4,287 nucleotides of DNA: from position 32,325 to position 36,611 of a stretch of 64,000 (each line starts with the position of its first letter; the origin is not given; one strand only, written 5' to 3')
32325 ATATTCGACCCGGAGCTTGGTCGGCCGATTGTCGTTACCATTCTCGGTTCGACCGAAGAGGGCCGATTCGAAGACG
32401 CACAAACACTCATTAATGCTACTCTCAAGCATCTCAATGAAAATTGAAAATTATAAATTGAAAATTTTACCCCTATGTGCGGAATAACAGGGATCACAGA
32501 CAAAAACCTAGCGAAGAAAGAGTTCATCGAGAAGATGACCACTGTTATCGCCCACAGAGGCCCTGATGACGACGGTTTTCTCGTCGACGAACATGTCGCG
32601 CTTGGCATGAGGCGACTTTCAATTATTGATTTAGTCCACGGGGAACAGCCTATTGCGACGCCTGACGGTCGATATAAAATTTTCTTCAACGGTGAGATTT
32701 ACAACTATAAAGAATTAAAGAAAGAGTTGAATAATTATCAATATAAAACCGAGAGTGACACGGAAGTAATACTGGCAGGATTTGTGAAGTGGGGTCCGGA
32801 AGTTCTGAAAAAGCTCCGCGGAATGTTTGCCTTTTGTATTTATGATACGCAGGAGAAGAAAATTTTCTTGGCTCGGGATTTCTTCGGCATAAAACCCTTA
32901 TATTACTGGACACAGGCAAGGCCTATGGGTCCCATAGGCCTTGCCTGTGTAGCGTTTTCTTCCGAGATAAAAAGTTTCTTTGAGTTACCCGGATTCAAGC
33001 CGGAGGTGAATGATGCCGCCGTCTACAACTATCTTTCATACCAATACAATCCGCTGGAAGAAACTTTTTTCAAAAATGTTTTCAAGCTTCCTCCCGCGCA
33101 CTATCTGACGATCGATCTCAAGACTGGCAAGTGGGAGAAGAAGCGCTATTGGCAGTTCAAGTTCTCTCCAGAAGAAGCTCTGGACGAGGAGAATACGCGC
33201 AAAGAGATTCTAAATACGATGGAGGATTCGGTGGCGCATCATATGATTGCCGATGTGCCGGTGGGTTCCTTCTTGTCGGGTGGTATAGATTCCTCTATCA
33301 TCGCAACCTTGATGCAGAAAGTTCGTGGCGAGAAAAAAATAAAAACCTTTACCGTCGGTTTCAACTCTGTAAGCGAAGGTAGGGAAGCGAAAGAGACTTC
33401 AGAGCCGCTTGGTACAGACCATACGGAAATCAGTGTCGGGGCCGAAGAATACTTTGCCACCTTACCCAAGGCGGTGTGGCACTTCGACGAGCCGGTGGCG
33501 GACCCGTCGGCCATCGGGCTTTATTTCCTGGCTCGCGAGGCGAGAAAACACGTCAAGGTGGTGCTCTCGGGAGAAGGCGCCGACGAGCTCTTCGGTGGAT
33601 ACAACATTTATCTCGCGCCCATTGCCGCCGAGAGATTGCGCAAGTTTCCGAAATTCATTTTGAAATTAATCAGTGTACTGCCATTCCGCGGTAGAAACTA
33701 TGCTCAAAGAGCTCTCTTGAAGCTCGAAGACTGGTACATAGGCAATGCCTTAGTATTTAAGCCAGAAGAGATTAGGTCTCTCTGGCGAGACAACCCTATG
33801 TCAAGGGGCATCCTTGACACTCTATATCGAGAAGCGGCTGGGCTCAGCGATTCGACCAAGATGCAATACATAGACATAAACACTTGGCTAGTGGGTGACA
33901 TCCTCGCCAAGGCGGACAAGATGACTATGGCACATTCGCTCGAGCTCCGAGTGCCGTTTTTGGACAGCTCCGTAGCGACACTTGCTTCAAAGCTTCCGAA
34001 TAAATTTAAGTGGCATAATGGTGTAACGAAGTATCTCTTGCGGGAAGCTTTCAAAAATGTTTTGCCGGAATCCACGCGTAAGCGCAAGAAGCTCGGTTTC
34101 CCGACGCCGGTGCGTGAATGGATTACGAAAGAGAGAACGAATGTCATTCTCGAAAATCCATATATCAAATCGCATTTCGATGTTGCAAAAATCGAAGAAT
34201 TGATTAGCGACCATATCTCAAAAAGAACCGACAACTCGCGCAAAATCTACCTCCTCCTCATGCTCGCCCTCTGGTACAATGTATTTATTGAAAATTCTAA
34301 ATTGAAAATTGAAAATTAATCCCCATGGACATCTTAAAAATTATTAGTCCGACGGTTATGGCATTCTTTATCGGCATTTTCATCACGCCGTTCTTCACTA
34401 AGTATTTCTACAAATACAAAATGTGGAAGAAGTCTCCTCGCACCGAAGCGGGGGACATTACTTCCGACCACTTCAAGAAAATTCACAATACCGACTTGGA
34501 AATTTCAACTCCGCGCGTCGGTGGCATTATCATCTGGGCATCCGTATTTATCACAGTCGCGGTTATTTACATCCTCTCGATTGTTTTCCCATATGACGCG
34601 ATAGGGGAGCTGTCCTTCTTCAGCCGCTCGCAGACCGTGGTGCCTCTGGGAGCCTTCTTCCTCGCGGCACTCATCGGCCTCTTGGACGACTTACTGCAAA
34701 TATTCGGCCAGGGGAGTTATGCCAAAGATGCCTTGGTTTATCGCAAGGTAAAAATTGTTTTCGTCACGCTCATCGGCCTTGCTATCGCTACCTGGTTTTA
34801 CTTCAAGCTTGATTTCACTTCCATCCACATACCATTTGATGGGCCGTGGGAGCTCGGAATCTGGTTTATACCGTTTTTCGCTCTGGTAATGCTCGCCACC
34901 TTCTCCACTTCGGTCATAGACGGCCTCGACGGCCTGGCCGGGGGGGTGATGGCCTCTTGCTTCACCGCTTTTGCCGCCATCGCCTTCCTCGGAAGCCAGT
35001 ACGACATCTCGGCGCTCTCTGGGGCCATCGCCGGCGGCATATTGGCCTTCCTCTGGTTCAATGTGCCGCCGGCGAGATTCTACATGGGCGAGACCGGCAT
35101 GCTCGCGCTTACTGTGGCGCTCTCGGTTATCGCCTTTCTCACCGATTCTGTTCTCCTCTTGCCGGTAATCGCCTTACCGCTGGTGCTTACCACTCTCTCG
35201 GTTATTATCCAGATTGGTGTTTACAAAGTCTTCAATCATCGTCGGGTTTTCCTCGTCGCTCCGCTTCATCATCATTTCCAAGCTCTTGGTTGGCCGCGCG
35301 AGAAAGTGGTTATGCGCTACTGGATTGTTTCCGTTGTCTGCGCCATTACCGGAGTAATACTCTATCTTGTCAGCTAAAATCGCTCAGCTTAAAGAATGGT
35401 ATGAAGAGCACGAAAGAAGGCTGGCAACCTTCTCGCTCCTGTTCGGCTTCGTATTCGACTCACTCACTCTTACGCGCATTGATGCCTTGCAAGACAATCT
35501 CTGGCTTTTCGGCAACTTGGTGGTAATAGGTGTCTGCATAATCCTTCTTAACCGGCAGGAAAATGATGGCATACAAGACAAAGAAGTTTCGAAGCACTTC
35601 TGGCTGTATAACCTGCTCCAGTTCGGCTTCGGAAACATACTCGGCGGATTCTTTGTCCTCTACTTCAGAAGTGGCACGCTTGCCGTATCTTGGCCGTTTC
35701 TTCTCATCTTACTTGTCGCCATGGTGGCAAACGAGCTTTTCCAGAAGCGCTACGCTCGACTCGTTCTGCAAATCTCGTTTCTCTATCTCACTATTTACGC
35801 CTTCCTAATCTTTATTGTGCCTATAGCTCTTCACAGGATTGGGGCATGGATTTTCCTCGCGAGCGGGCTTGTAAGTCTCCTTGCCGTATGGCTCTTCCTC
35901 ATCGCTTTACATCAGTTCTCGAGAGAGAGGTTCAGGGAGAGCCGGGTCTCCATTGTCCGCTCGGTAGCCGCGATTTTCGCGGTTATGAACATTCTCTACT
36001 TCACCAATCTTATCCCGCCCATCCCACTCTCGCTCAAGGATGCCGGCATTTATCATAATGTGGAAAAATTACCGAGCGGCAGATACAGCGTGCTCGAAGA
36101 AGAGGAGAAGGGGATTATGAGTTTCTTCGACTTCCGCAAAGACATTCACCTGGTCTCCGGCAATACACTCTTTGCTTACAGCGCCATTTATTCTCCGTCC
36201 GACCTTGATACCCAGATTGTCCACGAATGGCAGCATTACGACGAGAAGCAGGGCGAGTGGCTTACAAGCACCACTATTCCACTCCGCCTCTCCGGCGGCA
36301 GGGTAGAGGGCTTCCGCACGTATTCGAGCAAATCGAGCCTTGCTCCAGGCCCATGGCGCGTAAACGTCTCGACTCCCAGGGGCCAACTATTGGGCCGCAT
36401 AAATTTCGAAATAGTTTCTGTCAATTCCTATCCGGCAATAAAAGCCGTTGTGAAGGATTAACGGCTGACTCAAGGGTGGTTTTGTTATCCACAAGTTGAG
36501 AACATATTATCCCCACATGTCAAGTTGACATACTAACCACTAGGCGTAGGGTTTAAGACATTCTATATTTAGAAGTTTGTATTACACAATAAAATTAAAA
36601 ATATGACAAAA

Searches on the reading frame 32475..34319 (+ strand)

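Call 58: search_protein_families(library=pfam, proteins=[window:32475-34319:+], max_evalue=0.001)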
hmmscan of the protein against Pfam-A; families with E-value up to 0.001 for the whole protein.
window:32475-34319:+ (614 aa): 5 families
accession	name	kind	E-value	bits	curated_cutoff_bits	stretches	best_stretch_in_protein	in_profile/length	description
PF00733.27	Asn_synthase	-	4.7e-97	326.2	21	1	245-601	2-353/354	Asparagine synthase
PF13537.11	GATase_7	-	1.2e-39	135.6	25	1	46-168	2-121/123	Glutamine amidotransferase domain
PF13522.11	GATase_6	-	9.1e-37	126.4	27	1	30-147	1-121/130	Glutamine amidotransferase domain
PF12481.13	DUF3700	-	1.6e-05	24.9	27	1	109-147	124-162/228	Aluminium induced protein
PF02540.23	NAD_synthase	-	3e-05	23.7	21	1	244-322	4-82/242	NAD synthase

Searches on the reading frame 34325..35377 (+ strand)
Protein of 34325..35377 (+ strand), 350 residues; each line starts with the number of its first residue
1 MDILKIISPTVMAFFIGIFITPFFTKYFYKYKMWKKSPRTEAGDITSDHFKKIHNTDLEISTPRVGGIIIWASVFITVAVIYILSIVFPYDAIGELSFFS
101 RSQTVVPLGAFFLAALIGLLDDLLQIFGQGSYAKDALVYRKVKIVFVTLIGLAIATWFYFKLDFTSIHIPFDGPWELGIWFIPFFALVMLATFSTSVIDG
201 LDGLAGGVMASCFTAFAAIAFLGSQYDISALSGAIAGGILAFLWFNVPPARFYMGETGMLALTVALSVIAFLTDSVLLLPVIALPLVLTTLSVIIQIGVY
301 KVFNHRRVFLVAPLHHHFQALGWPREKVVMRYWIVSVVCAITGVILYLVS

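Call 5: search_protein_families(library=pfam, proteins=[window:34325-35377:+], max_evalue=0.01)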
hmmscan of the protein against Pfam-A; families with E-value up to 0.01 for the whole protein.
window:34325-35377:+ (350 aa): 1 family
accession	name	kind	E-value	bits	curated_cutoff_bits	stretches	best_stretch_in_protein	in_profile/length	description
PF00953.26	Glycos_transf_4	-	6e-22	78.8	27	1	108-271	5-157/160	Glycosyl transferase family 4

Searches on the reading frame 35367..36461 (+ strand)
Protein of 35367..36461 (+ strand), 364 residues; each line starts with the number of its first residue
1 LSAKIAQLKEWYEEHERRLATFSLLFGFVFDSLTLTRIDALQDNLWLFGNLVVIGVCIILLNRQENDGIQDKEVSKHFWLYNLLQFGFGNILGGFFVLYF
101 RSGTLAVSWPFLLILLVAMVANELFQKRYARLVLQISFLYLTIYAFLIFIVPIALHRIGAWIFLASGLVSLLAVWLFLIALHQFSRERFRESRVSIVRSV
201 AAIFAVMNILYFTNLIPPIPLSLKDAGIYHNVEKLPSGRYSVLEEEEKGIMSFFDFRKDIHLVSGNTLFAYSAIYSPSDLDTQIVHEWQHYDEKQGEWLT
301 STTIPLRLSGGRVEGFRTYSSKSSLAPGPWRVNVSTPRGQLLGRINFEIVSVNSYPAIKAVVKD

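Call 5: search_protein_families(library=pfam, proteins=[window:35367-36461:+], max_evalue=0.01)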
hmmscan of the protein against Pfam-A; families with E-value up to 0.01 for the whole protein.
window:35367-36461:+ (364 aa): 1 family
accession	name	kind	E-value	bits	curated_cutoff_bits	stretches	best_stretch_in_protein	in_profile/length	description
PF11141.13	DUF2914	-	9.9e-16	57.7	23.6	1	281-349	1-62/62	Protein of unknown function (DUF2914)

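Call 19: find_encoding_contigs(protein=window:35367-36461:+, flank=3500, max_places=10)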
Protein window:35367-36461:+ (364 aa): 23 contigs read that carry it; 7 places shown.
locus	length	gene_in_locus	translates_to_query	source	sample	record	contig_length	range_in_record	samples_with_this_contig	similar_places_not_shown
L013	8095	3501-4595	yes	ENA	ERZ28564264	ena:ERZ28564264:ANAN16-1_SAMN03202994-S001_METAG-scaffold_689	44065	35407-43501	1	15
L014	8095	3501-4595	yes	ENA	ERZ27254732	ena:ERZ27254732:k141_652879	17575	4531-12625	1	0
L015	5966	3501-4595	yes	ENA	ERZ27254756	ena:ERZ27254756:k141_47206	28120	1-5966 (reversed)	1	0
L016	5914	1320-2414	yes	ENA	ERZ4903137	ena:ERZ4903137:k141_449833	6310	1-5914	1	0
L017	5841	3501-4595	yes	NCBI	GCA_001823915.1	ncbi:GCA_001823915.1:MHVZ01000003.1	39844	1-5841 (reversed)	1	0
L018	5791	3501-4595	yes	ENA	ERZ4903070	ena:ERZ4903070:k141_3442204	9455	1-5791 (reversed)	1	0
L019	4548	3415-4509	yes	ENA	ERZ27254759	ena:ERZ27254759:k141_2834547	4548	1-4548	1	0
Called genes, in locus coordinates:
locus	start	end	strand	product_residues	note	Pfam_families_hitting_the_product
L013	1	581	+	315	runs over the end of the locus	PF00768:Peptidase_S11, PF00144:Beta-lactamase (faint), PF13354:Beta-lactamase2 (weak)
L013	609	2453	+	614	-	PF13522:GATase_6, PF12481:DUF3700 (faint), PF13537:GATase_7, PF00733:Asn_synthase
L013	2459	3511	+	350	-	PF00953:Glycos_transf_4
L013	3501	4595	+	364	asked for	PF11141:DUF2914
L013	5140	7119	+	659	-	PF05048:NosD (faint), PF13229:Beta_helix, PF16403:Bact_surface_Ig-like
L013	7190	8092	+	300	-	PF00188:CAP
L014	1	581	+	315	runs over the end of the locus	PF00768:Peptidase_S11, PF00144:Beta-lactamase (faint), PF13354:Beta-lactamase2 (weak)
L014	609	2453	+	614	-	PF13522:GATase_6, PF12481:DUF3700 (faint), PF13537:GATase_7, PF00733:Asn_synthase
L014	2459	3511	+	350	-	PF00953:Glycos_transf_4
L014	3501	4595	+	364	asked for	PF11141:DUF2914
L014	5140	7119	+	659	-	PF05048:NosD (faint), PF13229:Beta_helix, PF16403:Bact_surface_Ig-like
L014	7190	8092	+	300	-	PF00188:CAP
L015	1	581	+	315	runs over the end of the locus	PF00768:Peptidase_S11, PF00144:Beta-lactamase (faint), PF13354:Beta-lactamase2 (weak)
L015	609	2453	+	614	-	PF13522:GATase_6, PF12481:DUF3700 (faint), PF13537:GATase_7, PF00733:Asn_synthase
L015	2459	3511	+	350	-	PF00953:Glycos_transf_4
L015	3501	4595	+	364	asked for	PF11141:DUF2914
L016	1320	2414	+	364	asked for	PF11141:DUF2914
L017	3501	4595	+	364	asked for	PF11141:DUF2914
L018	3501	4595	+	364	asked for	PF11141:DUF2914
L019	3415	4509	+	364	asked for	PF11141:DUF2914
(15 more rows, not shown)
